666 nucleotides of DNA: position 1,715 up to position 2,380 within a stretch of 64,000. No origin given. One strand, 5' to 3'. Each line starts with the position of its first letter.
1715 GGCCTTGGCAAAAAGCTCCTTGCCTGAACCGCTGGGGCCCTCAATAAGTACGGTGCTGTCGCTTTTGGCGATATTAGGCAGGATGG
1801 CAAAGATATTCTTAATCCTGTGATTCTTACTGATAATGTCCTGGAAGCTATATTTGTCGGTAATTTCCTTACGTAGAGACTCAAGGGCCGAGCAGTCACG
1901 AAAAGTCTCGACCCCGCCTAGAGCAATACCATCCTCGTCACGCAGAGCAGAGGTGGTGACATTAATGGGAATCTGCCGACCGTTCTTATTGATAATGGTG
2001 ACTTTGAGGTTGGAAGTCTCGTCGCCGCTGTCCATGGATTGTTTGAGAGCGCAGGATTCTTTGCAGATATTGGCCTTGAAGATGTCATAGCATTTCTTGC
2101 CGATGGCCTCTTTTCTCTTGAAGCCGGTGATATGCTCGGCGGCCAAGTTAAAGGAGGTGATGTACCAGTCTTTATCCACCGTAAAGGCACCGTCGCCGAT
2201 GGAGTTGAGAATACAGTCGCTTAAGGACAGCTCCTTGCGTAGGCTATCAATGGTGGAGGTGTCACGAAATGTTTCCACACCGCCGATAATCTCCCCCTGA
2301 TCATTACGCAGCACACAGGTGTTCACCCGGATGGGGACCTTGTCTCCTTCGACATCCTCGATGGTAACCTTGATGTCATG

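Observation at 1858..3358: Four tandem PAS domains, each with an invariant C-X8-C-X3-C triad (12 conserved cysteines)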

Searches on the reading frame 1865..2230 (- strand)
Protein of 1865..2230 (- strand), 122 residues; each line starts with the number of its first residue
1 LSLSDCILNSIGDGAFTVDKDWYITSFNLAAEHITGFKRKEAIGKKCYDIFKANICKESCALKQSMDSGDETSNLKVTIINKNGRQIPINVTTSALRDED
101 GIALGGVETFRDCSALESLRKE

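Call 50: search_protein_representatives(alignment_id=A1)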
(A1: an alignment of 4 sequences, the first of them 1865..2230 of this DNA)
Query: 4 sequences, 122 profile positions. Proteins with E-value up to 0.001 (for the whole library): 58241; up to 1e-10: 10775; up to 1e-30: 419. The best 150 are listed.
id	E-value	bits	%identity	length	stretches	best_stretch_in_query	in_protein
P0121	6.0e-260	862.3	-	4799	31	11-115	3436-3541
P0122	4.2e-118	404.3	-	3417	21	9-115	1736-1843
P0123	9.5e-116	396.7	-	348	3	6-115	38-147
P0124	3.4e-103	356.1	-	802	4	6-121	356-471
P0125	2.8e-77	272.5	-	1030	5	6-120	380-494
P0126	8.7e-74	261.2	-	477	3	4-110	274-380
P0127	4.2e-72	255.8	-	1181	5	7-118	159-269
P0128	8.1e-72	254.8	-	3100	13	6-118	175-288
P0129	2.8e-69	246.7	-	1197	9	3-116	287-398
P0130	2.3e-67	240.4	-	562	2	5-122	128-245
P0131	3.5e-67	239.9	-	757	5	6-120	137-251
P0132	2.1e-66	237.4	-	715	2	5-114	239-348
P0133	1.1e-64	231.8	-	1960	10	9-115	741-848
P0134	4.4e-64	229.9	-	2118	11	8-119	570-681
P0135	6.7e-64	229.3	-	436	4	7-118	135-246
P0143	1.4e-57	208.8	-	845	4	3-116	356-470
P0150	6.2e-55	200.3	-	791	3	6-120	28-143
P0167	8.3e-48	177.3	-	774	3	8-116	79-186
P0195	7.6e-43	161.3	-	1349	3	6-117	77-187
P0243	2.2e-39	150.1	-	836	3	7-115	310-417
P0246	2.7e-39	149.8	-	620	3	9-120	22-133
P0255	1.9e-38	147.1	-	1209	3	7-119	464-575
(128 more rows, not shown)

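Call 52: search_protein_families(library=pfam, proteins=[P0125, P0127, P0131, P0143, P0150, P0167, P0195, P0243, P0246, P0255], max_evalue=0.00001)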
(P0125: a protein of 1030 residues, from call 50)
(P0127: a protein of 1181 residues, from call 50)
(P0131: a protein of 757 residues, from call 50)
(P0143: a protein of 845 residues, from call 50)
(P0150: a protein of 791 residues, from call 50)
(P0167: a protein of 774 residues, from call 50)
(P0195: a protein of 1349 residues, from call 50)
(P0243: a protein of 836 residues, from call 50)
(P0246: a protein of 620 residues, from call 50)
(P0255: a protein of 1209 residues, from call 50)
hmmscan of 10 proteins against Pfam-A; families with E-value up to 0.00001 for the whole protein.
P0125 (1030 aa): 10 families
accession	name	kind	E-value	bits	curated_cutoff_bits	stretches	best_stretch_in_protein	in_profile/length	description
PF08448.16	PAS_4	-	8.5e-95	312.9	23.1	5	138-247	1-109/110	PAS fold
PF13426.13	PAS_9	-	2.6e-80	265.8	27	5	388-489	3-103/103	PAS domain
PF00989.32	PAS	-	1.3e-64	215.6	22.6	5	382-487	7-113/113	PAS fold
PF00015.26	MCPsignal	-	6.3e-41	140.5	34.6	1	810-986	2-168/172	Methyl-accepting chemotaxis protein (MCP) signalling domain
PF13188.13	PAS_8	-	3.7e-27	93.7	21.8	0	260-300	7-44/65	PAS domain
PF13596.12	PAS_10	-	5.4e-26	91.8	22.1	0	382-488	5-106/106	PAS domain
PF08447.18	PAS_3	-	1.2e-17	64.4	25.6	0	399-477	2-82/89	PAS fold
PF24820.1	Diguanyl_cycl_sensor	-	4.7e-11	43.1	28.1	0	15-50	1-36/109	Diguanylate cyclase-like sensor domain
PF09213.15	M3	-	1.2e-09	37.9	25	0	336-453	242-359/384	M3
PF17765.7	MLTR_LBD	-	4.4e-09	37.1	26.3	0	260-289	9-39/168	MmyB-like transcription regulator ligand binding domain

P0127 (1181 aa): 9 families
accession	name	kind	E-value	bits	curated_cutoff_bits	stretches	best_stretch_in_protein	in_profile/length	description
PF08448.16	PAS_4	-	3.8e-81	269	23.1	5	160-268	1-109/110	PAS fold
PF13426.13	PAS_9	-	6.1e-55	184.3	27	5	166-266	3-103/103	PAS domain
PF18947.5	HAMP_2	-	6.9e-54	180.1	24.3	2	416-480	2-66/67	HAMP domain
PF00015.26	MCPsignal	-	2.5e-46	158.1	34.6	1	915-1069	4-172/172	Methyl-accepting chemotaxis protein (MCP) signalling domain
PF00989.32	PAS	-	5.6e-38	129.9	22.6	2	529-632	7-112/113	PAS fold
PF13188.13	PAS_8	-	3.4e-21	74.8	21.8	0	160-207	7-51/65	PAS domain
PF13596.12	PAS_10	-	3.5e-13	50.5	22.1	0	648-754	3-105/106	PAS domain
PF24820.1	Diguanyl_cycl_sensor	-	1.2e-08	35.3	28.1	0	529-579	2-51/109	Diguanylate cyclase-like sensor domain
PF21927.1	McpB_HAMP_2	-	6.1e-07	29.8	27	0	764-799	11-46/49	Methyl-accepting chemotaxis protein McpB, second HAMP domain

P0131 (757 aa): 8 families
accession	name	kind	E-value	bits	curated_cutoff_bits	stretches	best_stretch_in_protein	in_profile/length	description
PF08448.16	PAS_4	-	2.7e-76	253.3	23.1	4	383-493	1-110/110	PAS fold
PF13426.13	PAS_9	-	2.3e-71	237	27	4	390-490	4-103/103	PAS domain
PF00989.32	PAS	-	7.2e-49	165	22.6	4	261-366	7-113/113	PAS fold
PF00015.26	MCPsignal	-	2.4e-35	122.3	34.6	1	638-751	19-132/172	Methyl-accepting chemotaxis protein (MCP) signalling domain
PF13596.12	PAS_10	-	1.6e-26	93.5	22.1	0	505-610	5-106/106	PAS domain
PF13188.13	PAS_8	-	1.7e-21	75.7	21.8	0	505-555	7-54/65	PAS domain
PF08447.18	PAS_3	-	1.9e-15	57.3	25.6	0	400-481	2-85/89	PAS fold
PF18185.7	STALD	-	5e-07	29.8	24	0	442-475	133-166/211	Sir2- and TIR-associating SLOG family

P0143 (845 aa): 7 families
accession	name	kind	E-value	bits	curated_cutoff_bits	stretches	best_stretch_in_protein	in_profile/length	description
PF00015.26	MCPsignal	-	4.2e-51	173.6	34.6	1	580-735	3-172/172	Methyl-accepting chemotaxis protein (MCP) signalling domain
PF13426.13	PAS_9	-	7.1e-45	152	27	4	24-124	2-100/103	PAS domain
PF00989.32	PAS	-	3.9e-36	123.9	22.6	3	17-116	5-104/113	PAS fold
PF08448.16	PAS_4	-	1.1e-30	106.6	23.1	1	363-466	3-104/110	PAS fold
PF08447.18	PAS_3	-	3.1e-20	72.7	25.6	1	36-116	2-83/89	PAS fold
PF13188.13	PAS_8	-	2e-14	53.3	21.8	0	16-57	4-42/65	PAS domain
PF24820.1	Diguanyl_cycl_sensor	-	1.6e-07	31.7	28.1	0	18-56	1-39/109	Diguanylate cyclase-like sensor domain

P0150 (791 aa): 8 families
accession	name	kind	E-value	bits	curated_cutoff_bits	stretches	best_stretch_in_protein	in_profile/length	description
PF13426.13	PAS_9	-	2.1e-47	160.1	27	3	36-137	3-102/103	PAS domain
PF00015.26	MCPsignal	-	1e-45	156.1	34.6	1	538-691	5-172/172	Methyl-accepting chemotaxis protein (MCP) signalling domain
PF00989.32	PAS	-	3.8e-40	136.9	22.6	3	25-129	2-106/113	PAS fold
PF08448.16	PAS_4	-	8e-39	132.7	23.1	3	30-139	1-108/110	PAS fold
PF08447.18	PAS_3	-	1.1e-23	83.8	25.6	2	168-247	3-83/89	PAS fold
PF13188.13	PAS_8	-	6.8e-16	58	21.8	0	26-66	3-40/65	PAS domain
PF18947.5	HAMP_2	-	8.4e-15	54.9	24.3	1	408-471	3-66/67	HAMP domain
PF10618.14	Tail_tube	-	4.5e-06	27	23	0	167-211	18-62/117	Phage tail tube protein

P0167 (774 aa): 6 families
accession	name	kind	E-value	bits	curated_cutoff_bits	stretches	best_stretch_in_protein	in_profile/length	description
PF08448.16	PAS_4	-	2.1e-57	192.5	23.1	3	321-426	1-106/110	PAS fold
PF00015.26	MCPsignal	-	1.4e-44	152.4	34.6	1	567-720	3-170/172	Methyl-accepting chemotaxis protein (MCP) signalling domain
PF13426.13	PAS_9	-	1e-34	119.4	27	3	85-185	3-103/103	PAS domain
PF00989.32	PAS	-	3e-29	101.7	22.6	3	79-182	7-112/113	PAS fold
PF13188.13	PAS_8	-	7.6e-13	48.3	21.8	0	79-126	7-51/65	PAS domain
PF13596.12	PAS_10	-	9.6e-13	49.1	22.1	0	321-425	5-105/106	PAS domain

P0195 (1349 aa): 8 families
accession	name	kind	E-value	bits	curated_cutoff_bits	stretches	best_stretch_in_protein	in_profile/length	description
PF18947.5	HAMP_2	-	2.5e-116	380.2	24.3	5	583-647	2-66/67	HAMP domain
PF00015.26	MCPsignal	-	4.6e-47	160.5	34.6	1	1090-1270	5-171/172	Methyl-accepting chemotaxis protein (MCP) signalling domain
PF08448.16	PAS_4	-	2.6e-45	153.6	23.1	3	79-186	1-108/110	PAS fold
PF13426.13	PAS_9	-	5.1e-27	94.6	27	2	83-184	1-102/103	PAS domain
PF00989.32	PAS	-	2.8e-19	69.6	22.6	1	77-174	5-104/113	PAS fold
PF00672.30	HAMP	-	3.2e-13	50.2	25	0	972-1009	15-52/53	HAMP domain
PF13188.13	PAS_8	-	8.4e-12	45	21.8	0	327-367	7-44/65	PAS domain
PF13596.12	PAS_10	-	2.1e-10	41.6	22.1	0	78-184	4-106/106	PAS domain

P0243 (836 aa): 8 families
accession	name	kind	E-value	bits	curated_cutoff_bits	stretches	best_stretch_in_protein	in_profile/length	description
PF08448.16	PAS_4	-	3.1e-51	172.7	23.1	3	33-142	1-110/110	PAS fold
PF00015.26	MCPsignal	-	2.7e-45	154.8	34.6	1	575-730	3-172/172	Methyl-accepting chemotaxis protein (MCP) signalling domain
PF00989.32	PAS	-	3.7e-27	95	22.6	3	30-136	4-112/113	PAS fold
PF13426.13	PAS_9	-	4.2e-27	94.9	27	2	43-139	7-103/103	PAS domain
PF18947.5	HAMP_2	-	4.6e-22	78.2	24.3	1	445-510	1-66/67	HAMP domain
PF13188.13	PAS_8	-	1.4e-16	60.1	21.8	0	31-63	5-37/65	PAS domain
PF13596.12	PAS_10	-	4.6e-10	40.5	22.1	0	32-138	4-106/106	PAS domain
PF17765.7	MLTR_LBD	-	5e-07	30.4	26.3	0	193-224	13-46/168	MmyB-like transcription regulator ligand binding domain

P0246 (620 aa): 7 families
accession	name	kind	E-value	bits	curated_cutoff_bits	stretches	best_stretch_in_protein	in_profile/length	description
PF13426.13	PAS_9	-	3.9e-45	152.8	27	3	27-128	3-103/103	PAS domain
PF00989.32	PAS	-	5.7e-33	113.7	22.6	3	17-126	3-113/113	PAS fold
PF08448.16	PAS_4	-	1e-30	106.6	23.1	3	21-129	1-108/110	PAS fold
PF13188.13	PAS_8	-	2.4e-23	81.6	21.8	1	146-186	3-40/65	PAS domain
PF13185.12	GAF_2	-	6.8e-21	75.3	28.6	1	415-549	2-135/136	GAF domain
PF01590.32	GAF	-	2.5e-12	47.9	22.4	1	416-549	1-133/133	GAF domain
PF12860.13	PAS_7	-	1.7e-10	41.5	27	0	25-131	5-112/115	PAS fold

P0255 (1209 aa): 9 families
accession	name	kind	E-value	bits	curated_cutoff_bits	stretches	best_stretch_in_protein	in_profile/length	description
PF08448.16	PAS_4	-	2.5e-46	156.9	23.1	3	586-693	1-109/110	PAS fold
PF00015.26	MCPsignal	-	5.6e-44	150.4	34.6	1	943-1108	2-167/172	Methyl-accepting chemotaxis protein (MCP) signalling domain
PF18947.5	HAMP_2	-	6.6e-31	106.5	24.3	1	352-416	2-66/67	HAMP domain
PF13426.13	PAS_9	-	5.8e-30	104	27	3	223-322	3-102/103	PAS domain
PF00989.32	PAS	-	1.8e-23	83.1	22.6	2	214-321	4-113/113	PAS fold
PF13188.13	PAS_8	-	5.9e-13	48.6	21.8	0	465-505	7-44/65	PAS domain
PF24820.1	Diguanyl_cycl_sensor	-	1.8e-07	31.5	28.1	0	589-628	5-44/109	Diguanylate cyclase-like sensor domain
PF00672.30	HAMP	-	3.8e-06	27.6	25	0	702-743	9-50/53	HAMP domain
PF13596.12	PAS_10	-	5.4e-06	27.4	22.1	0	466-568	6-104/106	PAS domain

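Call 79: predict_structure(alignment_id=A4)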
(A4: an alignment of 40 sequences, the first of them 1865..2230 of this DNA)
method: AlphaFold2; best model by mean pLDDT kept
length: 122 residues; sequences in the alignment: 40
mean_pLDDT: 91.8   pTM: 0.83
mean pLDDT of the five models: 91.8, 91.4, 91.2, 89.0, 87.3
residues with pLDDT >= 90: 88; 70-90: 32; 50-70: 2; < 50: 0
segments of 3 or more residues with pLDDT < 50: none
pLDDT, mean of each block of 10 residues (from residue 1): 81 95 97 97 96 80 92 91 95 96 96 91 76
secondary structure, 60 per line:
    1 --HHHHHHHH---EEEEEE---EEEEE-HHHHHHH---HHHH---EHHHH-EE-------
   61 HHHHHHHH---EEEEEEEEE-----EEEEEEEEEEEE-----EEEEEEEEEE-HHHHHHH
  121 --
elements in order: H3-10 E14-19 E23-27 H29-35 H39-42 H47-50 H61-68 E72-80 E86-97 E103-112 H114-120

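Call 81: fold_search(model_id=the predicted structure, library=pdb)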
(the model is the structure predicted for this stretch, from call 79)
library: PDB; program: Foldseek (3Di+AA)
matches with E <= 10: 1376; with E <= 0.001: 594
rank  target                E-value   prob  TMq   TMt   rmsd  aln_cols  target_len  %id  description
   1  9bgv_A                4.0e-09  1.00  0.71  0.13   4.8       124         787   16  DosP R97A straight form (released 2024-11-20)
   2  9vf7_C                1.9e-08  1.00  0.81  0.73   2.7       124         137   19  Structure of Meiothermus ruber Mrub_1259 LOV domain with N- and C-terminal alpha helices (MrLOVe) (released 2025-06-25)
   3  9cmf_A                2.2e-08  1.00  0.70  0.13   4.7       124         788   16  Substrate bound DosP (released 2024-11-20)
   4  9vf7_A                3.4e-08  1.00  0.77  0.67   3.4       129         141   19  Structure of Meiothermus ruber Mrub_1259 LOV domain with N- and C-terminal alpha helices (MrLOVe) (released 2025-06-25)
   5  3lyx_A                3.8e-08  1.00  0.75  0.78   2.5       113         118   14  Crystal structure of the PAS domain of the protein CPS_1291 from Colwellia psychrerythraea. Northeast Structural Genom (released 2010-04-07)
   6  2gj3_A                4.0e-08  1.00  0.74  0.76   3.0       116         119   16  Crystal structure of the FAD-containing PAS domain of the protein NifL from Azotobacter vinelandii. (released 2007-03-06)
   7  9qq6_A                4.5e-08  1.00  0.78  0.21   3.0       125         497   18  Structure of the Azotobacter vinelandii NifL-NifA complex (released 2025-06-18)
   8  2gj3_B                4.5e-08  1.00  0.76  0.78   3.4       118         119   19  Crystal structure of the FAD-containing PAS domain of the protein NifL from Azotobacter vinelandii. (released 2007-03-06)
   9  9vf7_B                6.0e-08  1.00  0.78  0.69   3.2       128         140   19  Structure of Meiothermus ruber Mrub_1259 LOV domain with N- and C-terminal alpha helices (MrLOVe) (released 2025-06-25)
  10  3lyx_B                7.7e-08  1.00  0.72  0.73   2.9       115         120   14  Crystal structure of the PAS domain of the protein CPS_1291 from Colwellia psychrerythraea. Northeast Structural Genom (released 2010-04-07)
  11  3b33                  8.1e-08  1.00  0.76  0.84   2.5       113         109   23  Crystal structure of the PAS domain of nitrogen regulation protein NR(II) from Vibrio parahaemolyticus (released 2007-10-30)
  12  9vf7_D                8.6e-08  1.00  0.76  0.68   3.4       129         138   19  Structure of Meiothermus ruber Mrub_1259 LOV domain with N- and C-terminal alpha helices (MrLOVe) (released 2025-06-25)
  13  9bkv_B                8.6e-08  1.00  0.67  0.12   4.7       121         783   16  DosP R97A bent form (released 2024-11-20)
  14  6ph2_B                9.7e-08  1.00  0.76  0.76   3.5       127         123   12  Complete LOV domain from the LOV-HK sensory protein from Brucella abortus (mutant C69S, construct 15-155) (released 2020-12-30)
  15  5j3w_A                1.1e-07  1.00  0.75  0.70   3.9       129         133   16  Crystal structures reveal signaling states of a short blue light photoreceptor protein PpSB1-LOV (dark state) (released 2016-06-22)
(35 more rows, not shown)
